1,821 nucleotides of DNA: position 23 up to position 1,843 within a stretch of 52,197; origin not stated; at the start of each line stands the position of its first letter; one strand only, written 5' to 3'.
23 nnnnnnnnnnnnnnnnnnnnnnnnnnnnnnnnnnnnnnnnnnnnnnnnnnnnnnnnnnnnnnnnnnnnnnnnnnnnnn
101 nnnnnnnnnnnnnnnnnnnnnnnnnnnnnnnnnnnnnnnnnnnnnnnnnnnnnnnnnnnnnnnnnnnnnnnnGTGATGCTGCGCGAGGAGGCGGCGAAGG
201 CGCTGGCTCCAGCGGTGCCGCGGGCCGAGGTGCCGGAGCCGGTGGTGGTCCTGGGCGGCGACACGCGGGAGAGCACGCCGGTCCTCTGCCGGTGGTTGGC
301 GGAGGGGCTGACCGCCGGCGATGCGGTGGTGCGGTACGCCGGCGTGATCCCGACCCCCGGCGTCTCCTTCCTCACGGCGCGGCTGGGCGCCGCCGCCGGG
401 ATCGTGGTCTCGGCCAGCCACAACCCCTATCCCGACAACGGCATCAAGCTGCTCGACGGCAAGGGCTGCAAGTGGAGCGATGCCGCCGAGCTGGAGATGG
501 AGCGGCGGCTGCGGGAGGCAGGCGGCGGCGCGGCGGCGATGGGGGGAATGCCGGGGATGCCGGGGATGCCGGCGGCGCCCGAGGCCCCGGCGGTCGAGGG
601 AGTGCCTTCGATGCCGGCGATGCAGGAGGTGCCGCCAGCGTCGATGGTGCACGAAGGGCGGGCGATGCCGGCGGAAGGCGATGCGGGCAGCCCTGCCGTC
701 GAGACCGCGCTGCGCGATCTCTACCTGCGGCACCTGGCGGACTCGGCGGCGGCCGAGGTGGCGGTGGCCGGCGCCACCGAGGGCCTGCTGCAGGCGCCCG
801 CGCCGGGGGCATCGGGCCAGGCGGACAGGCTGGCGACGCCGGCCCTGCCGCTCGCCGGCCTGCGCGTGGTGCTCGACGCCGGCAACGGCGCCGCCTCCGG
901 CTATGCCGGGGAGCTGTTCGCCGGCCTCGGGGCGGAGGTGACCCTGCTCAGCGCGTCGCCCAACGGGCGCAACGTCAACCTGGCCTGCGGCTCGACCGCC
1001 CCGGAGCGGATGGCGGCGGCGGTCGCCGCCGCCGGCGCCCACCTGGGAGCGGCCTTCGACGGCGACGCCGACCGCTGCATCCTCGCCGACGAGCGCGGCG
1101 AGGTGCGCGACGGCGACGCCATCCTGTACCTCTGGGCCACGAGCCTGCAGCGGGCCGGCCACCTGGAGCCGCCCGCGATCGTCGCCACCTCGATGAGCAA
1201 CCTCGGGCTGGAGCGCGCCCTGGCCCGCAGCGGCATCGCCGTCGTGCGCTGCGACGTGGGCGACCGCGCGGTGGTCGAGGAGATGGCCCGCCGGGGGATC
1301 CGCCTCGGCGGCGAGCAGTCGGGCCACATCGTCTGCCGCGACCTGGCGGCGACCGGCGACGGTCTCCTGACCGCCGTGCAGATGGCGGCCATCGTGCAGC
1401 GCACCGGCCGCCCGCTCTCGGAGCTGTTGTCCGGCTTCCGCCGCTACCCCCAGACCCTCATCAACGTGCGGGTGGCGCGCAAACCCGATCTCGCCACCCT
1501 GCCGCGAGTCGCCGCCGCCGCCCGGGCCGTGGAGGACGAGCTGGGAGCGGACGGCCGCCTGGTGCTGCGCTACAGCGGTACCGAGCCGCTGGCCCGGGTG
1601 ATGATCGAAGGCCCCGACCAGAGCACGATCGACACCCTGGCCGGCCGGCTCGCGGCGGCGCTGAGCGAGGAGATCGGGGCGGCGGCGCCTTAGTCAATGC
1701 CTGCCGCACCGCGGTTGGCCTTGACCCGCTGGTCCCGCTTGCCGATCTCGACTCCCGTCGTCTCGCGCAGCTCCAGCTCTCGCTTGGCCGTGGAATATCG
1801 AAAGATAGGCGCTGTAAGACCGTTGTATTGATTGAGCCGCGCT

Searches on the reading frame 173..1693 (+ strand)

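Call 11: search_protein_families(library=pfam, proteins=[window:173-1693:+], max_evalue=0.01)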
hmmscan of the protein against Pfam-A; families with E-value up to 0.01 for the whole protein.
window:173-1693:+ (506 aa): 4 families
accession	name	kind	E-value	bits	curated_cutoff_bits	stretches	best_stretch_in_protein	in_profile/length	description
PF02880.22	PGM_PMM_III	-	3.4e-33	114.6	20.7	1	313-425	1-115/115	Phosphoglucomutase/phosphomannomutase, alpha/beta/alpha domain III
PF02878.22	PGM_PMM_I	-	1.5e-25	89.9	22.5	1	7-114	26-132/138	Phosphoglucomutase/phosphomannomutase, alpha/beta/alpha domain I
PF00408.26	PGM_PMM_IV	-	2e-17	63.5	23.1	1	429-495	1-67/68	Phosphoglucomutase/phosphomannomutase, C-terminal domain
PF02879.22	PGM_PMM_II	-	6.8e-15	55.9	29.3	1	228-309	19-103/103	Phosphoglucomutase/phosphomannomutase, alpha/beta/alpha domain II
